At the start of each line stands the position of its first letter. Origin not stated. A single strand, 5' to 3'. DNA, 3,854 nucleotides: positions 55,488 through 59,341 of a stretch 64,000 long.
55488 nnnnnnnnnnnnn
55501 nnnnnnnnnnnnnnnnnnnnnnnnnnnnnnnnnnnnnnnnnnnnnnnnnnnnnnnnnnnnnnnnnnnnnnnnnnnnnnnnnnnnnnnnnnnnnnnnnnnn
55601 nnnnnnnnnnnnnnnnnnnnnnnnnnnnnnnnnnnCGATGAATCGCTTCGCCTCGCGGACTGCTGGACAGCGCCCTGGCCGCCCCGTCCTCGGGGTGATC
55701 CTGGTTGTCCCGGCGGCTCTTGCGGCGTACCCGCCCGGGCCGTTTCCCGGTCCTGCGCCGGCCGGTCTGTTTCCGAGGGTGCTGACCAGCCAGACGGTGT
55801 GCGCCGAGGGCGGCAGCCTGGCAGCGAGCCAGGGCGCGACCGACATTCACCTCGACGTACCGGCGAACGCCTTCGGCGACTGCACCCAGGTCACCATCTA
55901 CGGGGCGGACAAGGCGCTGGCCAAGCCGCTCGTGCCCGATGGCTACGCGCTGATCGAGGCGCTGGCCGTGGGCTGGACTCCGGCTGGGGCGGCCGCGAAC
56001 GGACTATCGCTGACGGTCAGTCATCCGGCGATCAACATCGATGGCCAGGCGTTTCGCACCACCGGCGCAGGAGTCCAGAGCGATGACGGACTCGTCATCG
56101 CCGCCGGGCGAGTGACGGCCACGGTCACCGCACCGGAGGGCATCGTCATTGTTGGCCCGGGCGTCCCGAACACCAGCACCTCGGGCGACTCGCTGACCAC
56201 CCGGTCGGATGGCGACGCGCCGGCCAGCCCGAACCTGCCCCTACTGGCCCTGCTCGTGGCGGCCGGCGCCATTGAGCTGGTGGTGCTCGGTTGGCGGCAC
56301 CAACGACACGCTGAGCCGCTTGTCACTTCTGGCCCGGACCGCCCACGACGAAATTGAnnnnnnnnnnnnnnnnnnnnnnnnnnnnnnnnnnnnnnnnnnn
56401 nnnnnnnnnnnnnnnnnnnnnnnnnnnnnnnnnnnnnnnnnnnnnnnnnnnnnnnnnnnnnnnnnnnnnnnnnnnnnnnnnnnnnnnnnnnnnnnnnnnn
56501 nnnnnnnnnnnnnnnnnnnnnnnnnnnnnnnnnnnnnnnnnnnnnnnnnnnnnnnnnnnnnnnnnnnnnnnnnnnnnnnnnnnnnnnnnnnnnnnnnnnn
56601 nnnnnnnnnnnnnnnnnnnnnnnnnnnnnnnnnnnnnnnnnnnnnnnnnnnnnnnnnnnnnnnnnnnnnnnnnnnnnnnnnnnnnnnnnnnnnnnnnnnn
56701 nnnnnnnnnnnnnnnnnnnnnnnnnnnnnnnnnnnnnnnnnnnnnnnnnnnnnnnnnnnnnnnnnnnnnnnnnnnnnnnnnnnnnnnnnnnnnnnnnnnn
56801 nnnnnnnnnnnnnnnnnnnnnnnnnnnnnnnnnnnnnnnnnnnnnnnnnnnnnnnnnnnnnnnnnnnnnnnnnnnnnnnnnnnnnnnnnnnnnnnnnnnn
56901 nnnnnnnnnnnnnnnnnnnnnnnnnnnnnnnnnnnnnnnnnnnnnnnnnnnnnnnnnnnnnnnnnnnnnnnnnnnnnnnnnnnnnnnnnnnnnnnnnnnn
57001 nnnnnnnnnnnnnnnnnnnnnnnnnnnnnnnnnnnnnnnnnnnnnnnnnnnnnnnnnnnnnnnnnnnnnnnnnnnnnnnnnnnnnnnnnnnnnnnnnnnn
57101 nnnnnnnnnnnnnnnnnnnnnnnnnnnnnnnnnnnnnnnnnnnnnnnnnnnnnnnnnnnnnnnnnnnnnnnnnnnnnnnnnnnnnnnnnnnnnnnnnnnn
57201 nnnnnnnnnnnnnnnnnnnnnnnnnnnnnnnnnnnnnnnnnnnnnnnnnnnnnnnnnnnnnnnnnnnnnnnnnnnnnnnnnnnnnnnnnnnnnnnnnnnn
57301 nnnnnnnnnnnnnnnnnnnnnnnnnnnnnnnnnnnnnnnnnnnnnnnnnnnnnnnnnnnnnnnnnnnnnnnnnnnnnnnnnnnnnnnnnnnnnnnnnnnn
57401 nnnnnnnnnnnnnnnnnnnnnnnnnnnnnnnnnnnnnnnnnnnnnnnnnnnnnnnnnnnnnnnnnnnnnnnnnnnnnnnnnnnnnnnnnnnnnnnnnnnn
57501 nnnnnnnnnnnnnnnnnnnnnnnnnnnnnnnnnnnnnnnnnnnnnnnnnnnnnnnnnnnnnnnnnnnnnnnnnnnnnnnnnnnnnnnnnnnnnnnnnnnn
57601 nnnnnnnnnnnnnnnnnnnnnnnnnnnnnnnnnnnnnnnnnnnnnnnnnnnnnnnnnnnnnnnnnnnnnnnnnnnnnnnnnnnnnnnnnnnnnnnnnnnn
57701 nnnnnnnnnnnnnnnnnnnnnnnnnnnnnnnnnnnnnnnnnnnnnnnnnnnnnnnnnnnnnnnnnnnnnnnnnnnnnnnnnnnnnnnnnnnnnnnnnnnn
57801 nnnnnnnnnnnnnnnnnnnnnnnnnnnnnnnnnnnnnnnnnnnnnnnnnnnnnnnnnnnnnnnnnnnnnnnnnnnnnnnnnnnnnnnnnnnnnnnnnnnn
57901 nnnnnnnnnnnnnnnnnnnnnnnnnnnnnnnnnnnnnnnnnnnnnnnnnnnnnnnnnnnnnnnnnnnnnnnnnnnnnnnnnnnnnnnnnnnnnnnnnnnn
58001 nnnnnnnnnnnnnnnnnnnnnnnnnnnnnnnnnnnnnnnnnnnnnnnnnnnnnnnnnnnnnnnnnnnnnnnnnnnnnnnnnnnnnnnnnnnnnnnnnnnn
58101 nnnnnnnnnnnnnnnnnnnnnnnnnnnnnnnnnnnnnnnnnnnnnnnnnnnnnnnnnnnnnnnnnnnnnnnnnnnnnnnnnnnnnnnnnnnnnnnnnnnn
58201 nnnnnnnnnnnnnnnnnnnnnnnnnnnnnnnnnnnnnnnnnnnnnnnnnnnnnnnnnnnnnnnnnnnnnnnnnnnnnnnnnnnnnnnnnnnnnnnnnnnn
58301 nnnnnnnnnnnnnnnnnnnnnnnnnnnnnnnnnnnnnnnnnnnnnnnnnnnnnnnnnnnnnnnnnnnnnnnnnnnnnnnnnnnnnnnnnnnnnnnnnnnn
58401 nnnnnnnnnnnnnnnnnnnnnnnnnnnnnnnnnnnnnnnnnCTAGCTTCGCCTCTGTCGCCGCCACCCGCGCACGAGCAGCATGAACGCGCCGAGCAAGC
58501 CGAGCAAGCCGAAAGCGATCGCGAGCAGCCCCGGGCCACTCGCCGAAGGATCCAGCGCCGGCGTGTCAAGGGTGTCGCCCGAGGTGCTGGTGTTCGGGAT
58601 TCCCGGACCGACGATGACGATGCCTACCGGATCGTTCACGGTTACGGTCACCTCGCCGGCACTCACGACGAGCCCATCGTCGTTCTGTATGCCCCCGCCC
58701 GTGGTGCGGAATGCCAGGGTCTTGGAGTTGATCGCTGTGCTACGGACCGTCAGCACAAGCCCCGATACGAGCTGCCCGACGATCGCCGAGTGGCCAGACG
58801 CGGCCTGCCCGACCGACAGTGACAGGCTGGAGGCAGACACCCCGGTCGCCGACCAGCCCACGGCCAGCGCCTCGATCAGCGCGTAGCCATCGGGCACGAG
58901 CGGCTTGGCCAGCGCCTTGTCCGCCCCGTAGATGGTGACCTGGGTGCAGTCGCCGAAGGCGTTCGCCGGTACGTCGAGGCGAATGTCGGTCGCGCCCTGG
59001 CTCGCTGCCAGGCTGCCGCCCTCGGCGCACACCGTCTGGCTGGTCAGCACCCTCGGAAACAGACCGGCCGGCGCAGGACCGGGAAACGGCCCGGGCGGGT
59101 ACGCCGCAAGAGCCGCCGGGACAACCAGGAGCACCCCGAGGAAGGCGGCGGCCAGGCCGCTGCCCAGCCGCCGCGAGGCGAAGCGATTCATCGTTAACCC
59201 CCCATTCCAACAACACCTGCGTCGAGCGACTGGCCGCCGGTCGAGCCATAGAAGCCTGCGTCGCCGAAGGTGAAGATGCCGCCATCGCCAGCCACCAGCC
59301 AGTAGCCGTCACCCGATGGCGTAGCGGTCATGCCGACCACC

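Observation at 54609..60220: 1.37-kb near-perfect inverted repeat bracketing a 2.9-kb segment: possible invertible or gene-converting module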

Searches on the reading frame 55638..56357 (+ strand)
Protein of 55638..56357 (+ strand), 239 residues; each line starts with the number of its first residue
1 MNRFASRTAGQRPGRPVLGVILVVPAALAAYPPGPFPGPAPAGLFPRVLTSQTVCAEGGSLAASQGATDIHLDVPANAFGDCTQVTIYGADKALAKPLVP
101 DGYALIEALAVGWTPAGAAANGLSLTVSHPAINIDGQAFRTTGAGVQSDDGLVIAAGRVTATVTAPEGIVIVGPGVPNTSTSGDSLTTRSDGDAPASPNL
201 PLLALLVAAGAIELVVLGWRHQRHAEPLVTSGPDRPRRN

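Call 7: search_protein_families(library=pfam, proteins=[window:55638-56357:+], max_evalue=0.01)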
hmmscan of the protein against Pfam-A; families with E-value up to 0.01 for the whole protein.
window:55638-56357:+ (239 aa): 0 families

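Call 8: find_encoding_contigs(protein=window:55638-56357:+, flank=10000, max_places=10)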
Protein window:55638-56357:+ (239 aa): no gene with exactly this product is on record in the collection.

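Call 32: search_protein_families(library=pfam, proteins=[window:55638-56357:+], max_evalue=10)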
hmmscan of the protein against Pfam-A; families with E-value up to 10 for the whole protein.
window:55638-56357:+ (239 aa): 1 family
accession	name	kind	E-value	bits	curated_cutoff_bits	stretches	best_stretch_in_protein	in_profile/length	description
PF03768.21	Attacin_N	-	5.6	7.6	23.9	1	115-164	9-48/64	Attacin, N-terminal region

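Call 33: search_protein_families(library=ncbifam, proteins=[window:55638-56357:+], max_evalue=1)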
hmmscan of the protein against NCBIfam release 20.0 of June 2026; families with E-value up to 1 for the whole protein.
window:55638-56357:+ (239 aa): 0 families

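Call 51: find_homologous_proteins(query=window:55638-56357:+)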
Query window:55638-56357:+ (239 aa): 9 proteins with E <= 0.001 among 8000 candidates.
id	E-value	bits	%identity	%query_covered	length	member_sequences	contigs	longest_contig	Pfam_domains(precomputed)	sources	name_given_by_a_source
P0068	1.3e-125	436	94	93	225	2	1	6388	-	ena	-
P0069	3.5e-92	326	73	94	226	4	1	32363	-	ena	-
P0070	1.0e-86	308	65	94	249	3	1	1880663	-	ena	-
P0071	2.4e-67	245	59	78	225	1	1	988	-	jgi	-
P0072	2.7e-60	222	60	80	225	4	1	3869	-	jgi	jgi:hypothetical protein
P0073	1.2e-45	174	53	82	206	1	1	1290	-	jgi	jgi:hypothetical protein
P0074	2.3e-42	163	46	79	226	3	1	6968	-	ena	-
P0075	1.8e-35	141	41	82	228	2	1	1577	-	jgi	jgi:hypothetical protein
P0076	4.8e-32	129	40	81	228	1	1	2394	-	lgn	-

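Call 52: find_encoding_contigs(protein=P0068, flank=10000, max_places=6)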
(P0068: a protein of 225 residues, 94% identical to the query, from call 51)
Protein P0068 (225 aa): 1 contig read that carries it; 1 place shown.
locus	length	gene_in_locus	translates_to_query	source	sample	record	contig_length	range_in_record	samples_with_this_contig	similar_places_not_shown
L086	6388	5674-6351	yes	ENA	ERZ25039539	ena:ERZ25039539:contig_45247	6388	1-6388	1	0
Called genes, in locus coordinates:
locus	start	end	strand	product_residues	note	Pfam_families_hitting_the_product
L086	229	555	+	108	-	-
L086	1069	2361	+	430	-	PF13385:Laminin_G_3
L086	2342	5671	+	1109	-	PF17803:Cadherin_4, PF17892:Cadherin_5, PF17963:Big_9, PF13385:Laminin_G_3, PF17803:Cadherin_4, PF17892:Cadherin_5 (weak), PF17963:Big_9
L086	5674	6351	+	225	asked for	-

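Call 62: list_cluster_members(proteins=[P0068, P0069, P0070])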
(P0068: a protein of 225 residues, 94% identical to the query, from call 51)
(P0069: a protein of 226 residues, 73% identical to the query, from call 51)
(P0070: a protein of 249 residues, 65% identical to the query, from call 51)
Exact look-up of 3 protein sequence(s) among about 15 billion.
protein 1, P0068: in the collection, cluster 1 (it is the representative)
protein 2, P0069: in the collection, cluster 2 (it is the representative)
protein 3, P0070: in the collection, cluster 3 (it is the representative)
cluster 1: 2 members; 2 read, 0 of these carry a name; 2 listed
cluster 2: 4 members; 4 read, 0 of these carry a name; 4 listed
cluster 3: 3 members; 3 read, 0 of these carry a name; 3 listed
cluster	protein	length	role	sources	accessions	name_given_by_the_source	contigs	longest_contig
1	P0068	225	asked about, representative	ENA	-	-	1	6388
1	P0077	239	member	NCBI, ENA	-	-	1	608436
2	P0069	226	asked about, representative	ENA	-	-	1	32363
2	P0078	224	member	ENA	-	-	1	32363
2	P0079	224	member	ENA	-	-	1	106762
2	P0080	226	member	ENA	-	-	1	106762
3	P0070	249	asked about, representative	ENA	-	-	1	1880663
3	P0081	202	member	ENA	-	-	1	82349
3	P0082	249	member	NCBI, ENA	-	-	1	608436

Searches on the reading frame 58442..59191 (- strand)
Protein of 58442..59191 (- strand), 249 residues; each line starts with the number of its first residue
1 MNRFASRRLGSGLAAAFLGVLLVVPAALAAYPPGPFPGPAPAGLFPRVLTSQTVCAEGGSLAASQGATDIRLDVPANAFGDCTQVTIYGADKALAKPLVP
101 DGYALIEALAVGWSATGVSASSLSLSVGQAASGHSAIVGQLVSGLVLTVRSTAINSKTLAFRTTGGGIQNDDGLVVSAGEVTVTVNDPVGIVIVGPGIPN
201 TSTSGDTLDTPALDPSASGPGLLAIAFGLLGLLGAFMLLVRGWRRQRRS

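Call 7: search_protein_families(library=pfam, proteins=[window:58442-59191:-], max_evalue=0.01)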
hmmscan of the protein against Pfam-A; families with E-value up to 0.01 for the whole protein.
window:58442-59191:- (249 aa): 0 families

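Call 9: find_encoding_contigs(protein=window:58442-59191:-, flank=10000, max_places=10)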
Protein window:58442-59191:- (249 aa): no gene with exactly this product is on record in the collection.

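Call 32: search_protein_families(library=pfam, proteins=[window:58442-59191:-], max_evalue=10)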
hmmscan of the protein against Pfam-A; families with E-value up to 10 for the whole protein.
window:58442-59191:- (249 aa): 1 family
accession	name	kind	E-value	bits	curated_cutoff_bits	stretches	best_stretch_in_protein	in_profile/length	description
PF00791.26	ZU5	-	0.21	12.3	21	1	51-88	2-37/97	ZU5 domain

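Call 33: search_protein_families(library=ncbifam, proteins=[window:58442-59191:-], max_evalue=1)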
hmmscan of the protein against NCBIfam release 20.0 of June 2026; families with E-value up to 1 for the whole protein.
window:58442-59191:- (249 aa): 2 families
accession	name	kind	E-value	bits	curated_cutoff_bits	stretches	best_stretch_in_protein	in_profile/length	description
TIGR02477.1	PFKA_PPi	equivalog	0.32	9.4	587.95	1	124-177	73-121/539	diphosphate--fructose-6-phosphate 1-phosphotransferase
NF005608.0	PRK07354.1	equivalog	0.77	10.4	128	1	183-227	11-57/81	F0F1 ATP synthase subunit C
